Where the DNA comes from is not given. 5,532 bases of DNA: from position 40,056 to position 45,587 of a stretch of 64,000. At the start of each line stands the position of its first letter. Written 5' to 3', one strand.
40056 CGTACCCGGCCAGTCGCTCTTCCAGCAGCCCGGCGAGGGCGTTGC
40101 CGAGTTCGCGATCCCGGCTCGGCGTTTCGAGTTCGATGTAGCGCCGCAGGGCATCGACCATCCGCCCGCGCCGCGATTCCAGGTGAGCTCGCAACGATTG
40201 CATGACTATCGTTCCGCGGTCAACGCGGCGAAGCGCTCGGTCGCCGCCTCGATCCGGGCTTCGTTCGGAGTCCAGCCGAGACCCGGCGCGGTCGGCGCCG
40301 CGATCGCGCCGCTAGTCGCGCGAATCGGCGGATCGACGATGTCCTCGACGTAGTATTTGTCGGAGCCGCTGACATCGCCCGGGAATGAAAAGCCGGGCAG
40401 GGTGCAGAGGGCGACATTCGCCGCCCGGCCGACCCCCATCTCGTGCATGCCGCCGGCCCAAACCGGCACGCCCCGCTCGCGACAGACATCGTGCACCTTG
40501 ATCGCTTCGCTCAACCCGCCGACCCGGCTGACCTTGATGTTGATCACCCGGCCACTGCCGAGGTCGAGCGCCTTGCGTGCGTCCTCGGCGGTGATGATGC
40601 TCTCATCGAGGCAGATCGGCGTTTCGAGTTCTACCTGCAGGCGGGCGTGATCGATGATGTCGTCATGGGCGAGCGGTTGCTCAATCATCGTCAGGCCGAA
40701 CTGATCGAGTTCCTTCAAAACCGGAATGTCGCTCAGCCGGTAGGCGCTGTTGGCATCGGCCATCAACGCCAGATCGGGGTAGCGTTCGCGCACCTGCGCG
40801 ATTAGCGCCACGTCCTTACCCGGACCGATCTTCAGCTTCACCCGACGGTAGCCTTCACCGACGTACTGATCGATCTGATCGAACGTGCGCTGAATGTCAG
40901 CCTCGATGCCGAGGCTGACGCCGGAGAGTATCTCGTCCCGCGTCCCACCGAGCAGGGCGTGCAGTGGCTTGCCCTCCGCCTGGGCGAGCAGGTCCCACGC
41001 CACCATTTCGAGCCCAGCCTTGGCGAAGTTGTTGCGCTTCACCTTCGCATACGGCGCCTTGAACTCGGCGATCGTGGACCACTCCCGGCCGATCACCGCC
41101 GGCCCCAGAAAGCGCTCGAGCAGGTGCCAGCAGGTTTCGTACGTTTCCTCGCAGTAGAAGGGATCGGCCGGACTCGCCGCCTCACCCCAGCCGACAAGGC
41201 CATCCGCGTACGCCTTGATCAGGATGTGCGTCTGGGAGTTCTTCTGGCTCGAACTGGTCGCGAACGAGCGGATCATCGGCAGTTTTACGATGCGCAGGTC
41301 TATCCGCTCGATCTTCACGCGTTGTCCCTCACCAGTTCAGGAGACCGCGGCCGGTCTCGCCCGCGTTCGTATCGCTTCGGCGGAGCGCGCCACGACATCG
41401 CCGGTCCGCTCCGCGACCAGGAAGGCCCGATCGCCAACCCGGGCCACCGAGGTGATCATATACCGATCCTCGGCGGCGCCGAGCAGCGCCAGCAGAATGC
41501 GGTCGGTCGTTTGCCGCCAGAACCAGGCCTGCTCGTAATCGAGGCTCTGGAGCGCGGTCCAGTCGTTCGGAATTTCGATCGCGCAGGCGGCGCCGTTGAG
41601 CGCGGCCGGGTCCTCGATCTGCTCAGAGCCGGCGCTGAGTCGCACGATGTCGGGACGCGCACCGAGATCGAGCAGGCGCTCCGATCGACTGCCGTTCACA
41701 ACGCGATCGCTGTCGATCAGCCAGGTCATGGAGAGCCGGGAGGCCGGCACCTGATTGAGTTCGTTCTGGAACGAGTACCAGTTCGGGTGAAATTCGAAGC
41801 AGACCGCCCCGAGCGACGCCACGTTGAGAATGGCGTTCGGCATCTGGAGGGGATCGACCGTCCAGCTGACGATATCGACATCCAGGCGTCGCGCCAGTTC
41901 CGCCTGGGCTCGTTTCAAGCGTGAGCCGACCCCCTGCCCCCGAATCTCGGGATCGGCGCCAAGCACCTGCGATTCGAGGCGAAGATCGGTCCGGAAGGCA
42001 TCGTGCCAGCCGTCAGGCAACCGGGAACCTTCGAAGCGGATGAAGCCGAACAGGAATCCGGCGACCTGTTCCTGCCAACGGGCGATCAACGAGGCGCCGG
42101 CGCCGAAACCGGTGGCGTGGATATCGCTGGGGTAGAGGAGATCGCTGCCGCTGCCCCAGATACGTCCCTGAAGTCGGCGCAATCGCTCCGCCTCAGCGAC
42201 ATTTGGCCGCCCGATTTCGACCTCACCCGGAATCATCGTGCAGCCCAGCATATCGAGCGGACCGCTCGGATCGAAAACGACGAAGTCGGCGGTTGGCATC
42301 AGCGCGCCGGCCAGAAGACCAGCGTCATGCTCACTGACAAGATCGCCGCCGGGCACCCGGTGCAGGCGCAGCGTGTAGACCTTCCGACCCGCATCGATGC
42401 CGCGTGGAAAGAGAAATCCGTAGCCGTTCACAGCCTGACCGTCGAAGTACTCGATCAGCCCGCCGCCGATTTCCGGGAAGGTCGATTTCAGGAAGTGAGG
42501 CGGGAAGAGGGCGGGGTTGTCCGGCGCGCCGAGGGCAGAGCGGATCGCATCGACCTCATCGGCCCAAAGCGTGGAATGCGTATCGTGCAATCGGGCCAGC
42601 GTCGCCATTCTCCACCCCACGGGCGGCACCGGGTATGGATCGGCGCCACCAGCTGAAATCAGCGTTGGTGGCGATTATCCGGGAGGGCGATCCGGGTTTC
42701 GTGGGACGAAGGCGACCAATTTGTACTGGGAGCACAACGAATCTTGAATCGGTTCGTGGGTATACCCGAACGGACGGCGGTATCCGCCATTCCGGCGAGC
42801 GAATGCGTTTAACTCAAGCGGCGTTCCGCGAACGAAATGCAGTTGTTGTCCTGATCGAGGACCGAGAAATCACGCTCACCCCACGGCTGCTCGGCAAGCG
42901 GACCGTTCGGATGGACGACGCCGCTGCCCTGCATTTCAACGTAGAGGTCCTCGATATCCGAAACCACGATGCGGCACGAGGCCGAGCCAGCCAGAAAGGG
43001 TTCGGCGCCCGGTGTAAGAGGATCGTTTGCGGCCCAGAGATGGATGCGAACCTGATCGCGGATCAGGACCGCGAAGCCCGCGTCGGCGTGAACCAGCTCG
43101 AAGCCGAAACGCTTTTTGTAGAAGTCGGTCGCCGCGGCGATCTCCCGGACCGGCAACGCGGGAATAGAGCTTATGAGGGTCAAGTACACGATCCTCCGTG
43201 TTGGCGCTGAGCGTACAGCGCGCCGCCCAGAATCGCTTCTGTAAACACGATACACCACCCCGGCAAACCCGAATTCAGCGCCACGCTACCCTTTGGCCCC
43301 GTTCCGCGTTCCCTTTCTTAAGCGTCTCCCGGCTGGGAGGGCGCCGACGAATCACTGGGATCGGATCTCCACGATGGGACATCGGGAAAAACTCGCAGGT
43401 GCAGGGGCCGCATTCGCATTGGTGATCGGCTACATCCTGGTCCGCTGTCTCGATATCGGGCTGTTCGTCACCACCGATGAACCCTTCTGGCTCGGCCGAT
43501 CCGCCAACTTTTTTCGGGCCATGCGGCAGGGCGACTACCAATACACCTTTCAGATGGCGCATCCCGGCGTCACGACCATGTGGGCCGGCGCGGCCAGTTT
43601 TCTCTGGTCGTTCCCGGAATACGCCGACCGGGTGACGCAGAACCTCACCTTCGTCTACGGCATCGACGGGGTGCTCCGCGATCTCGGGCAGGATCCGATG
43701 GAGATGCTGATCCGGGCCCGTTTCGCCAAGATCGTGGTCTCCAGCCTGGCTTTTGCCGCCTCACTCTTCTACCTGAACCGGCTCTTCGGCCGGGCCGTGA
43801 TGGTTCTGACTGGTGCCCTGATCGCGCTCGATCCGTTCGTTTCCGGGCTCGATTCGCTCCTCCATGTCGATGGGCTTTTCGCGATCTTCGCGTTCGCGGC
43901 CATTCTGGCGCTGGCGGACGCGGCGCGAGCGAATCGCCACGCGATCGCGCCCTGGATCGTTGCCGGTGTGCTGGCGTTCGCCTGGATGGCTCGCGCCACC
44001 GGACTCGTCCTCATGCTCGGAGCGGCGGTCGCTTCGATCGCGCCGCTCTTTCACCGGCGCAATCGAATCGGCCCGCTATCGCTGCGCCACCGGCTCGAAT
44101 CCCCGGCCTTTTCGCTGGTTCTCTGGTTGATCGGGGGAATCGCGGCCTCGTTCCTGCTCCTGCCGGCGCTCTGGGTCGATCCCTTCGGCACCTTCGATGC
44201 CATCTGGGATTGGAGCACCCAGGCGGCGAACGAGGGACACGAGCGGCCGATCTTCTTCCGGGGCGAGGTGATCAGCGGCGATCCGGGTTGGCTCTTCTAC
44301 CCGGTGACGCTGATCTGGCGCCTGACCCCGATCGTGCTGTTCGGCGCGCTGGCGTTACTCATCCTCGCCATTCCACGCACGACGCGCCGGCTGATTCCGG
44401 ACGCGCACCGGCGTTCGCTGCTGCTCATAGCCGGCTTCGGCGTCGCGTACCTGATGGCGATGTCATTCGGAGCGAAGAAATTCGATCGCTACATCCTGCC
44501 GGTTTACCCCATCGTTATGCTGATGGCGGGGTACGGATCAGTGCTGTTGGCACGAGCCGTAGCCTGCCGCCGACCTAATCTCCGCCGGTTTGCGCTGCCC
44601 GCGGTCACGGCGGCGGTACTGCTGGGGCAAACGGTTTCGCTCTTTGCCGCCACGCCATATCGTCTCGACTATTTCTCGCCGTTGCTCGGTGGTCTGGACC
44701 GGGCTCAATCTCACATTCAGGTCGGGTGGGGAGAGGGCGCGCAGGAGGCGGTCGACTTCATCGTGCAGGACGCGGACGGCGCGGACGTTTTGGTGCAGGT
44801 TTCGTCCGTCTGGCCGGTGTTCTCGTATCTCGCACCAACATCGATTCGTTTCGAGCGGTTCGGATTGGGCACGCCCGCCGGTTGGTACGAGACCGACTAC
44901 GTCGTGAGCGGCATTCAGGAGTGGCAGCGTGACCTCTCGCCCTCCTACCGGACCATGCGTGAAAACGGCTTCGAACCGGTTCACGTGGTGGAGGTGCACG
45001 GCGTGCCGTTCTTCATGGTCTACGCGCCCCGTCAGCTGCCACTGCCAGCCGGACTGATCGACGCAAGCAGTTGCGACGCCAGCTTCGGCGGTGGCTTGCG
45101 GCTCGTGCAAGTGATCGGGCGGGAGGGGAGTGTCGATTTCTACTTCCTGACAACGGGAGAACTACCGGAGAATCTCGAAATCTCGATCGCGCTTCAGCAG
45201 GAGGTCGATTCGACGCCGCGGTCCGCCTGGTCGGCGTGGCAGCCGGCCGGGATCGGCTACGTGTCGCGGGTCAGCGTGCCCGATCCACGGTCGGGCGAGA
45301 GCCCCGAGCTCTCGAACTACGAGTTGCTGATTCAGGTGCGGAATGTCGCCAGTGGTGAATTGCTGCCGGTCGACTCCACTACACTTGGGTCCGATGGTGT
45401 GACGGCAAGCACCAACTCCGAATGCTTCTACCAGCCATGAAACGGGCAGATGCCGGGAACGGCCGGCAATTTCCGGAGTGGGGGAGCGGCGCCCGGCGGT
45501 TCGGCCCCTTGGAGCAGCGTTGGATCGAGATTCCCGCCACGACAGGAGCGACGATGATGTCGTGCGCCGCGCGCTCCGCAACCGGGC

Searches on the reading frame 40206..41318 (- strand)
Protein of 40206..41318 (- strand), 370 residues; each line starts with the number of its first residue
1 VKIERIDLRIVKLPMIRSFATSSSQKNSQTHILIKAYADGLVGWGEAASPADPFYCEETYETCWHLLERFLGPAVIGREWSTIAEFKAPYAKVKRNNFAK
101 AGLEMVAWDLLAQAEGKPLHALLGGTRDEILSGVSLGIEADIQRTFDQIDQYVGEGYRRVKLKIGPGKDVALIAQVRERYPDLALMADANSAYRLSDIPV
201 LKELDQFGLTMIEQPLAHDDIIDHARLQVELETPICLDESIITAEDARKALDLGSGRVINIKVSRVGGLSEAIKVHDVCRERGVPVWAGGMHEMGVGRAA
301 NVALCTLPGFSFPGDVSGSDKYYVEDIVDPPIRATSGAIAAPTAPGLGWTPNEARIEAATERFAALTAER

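Call 17: search_protein_families(library=pfam, proteins=[window:40206-41318:-], max_evalue=0.001)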
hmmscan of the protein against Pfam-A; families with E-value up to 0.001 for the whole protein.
window:40206-41318:- (370 aa): 3 families
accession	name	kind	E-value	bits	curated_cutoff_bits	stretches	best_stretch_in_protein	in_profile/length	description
PF13378.12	MR_MLE_C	-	4.7e-50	170.8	29.4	1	147-354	4-218/219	Enolase C-terminal domain-like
PF02746.21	MR_MLE_N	-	1.2e-13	51.8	22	1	8-124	4-117/117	Mandelate racemase / muconate lactonizing enzyme, N-terminal domain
PF07476.17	MAAL_C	-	9.6e-05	22.1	27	1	234-292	141-199/249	Methylaspartate ammonia-lyase C-terminus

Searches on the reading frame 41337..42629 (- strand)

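Call 17: search_protein_families(library=pfam, proteins=[window:41337-42629:-], max_evalue=0.001)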
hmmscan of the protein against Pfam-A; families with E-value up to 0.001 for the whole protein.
window:41337-42629:- (430 aa): 1 family
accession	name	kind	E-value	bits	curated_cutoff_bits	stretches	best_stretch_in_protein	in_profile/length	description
PF00583.31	Acetyltransf_1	-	0.00017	22.3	20.7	1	173-261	28-103/116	Acetyltransferase (GNAT) family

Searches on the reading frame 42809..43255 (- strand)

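Call 101: search_protein_families(library=pfam, proteins=[window:42809-43255:-], max_evalue=0.0001)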
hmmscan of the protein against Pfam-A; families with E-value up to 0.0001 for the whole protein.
window:42809-43255:- (148 aa): 1 family
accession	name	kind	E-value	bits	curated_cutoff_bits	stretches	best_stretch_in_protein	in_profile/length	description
PF00903.31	Glyoxalase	-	1e-08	36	20.6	1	33-141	6-120/121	Glyoxalase/Bleomycin resistance protein/Dioxygenase superfamily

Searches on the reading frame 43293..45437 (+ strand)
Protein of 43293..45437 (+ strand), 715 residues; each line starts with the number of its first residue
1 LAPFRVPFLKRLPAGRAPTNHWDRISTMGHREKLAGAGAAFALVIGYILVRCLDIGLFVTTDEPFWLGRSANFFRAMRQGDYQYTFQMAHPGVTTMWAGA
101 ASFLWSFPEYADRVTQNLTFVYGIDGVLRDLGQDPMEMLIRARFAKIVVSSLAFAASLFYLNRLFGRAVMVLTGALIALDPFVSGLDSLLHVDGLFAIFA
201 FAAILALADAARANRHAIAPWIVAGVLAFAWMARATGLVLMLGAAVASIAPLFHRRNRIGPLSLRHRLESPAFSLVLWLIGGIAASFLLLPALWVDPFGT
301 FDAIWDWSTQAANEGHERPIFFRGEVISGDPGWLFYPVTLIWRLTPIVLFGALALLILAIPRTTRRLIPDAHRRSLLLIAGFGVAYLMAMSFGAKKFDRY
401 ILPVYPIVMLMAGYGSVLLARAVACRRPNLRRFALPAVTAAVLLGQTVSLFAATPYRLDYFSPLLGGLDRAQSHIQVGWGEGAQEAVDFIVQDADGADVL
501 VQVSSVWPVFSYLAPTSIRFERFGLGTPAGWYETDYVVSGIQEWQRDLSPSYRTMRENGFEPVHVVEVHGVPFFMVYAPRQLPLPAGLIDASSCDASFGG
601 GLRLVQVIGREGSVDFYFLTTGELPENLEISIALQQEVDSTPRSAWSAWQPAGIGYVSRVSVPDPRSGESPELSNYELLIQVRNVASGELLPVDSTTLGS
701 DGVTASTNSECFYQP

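Call 17: search_protein_families(library=pfam, proteins=[window:43293-45437:+], max_evalue=0.001)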
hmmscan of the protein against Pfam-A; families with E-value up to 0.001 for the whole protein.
window:43293-45437:+ (715 aa): 1 family
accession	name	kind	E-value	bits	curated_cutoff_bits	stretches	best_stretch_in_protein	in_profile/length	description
PF03901.23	Glyco_transf_22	-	0.00077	19.2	23.8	1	329-447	253-361/414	Alg9-like mannosyltransferase family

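Call 100: search_protein_families(library=ncbifam, proteins=[window:43293-45437:+], max_evalue=0.01)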
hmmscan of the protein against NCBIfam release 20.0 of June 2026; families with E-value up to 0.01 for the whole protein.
window:43293-45437:+ (715 aa): 0 families
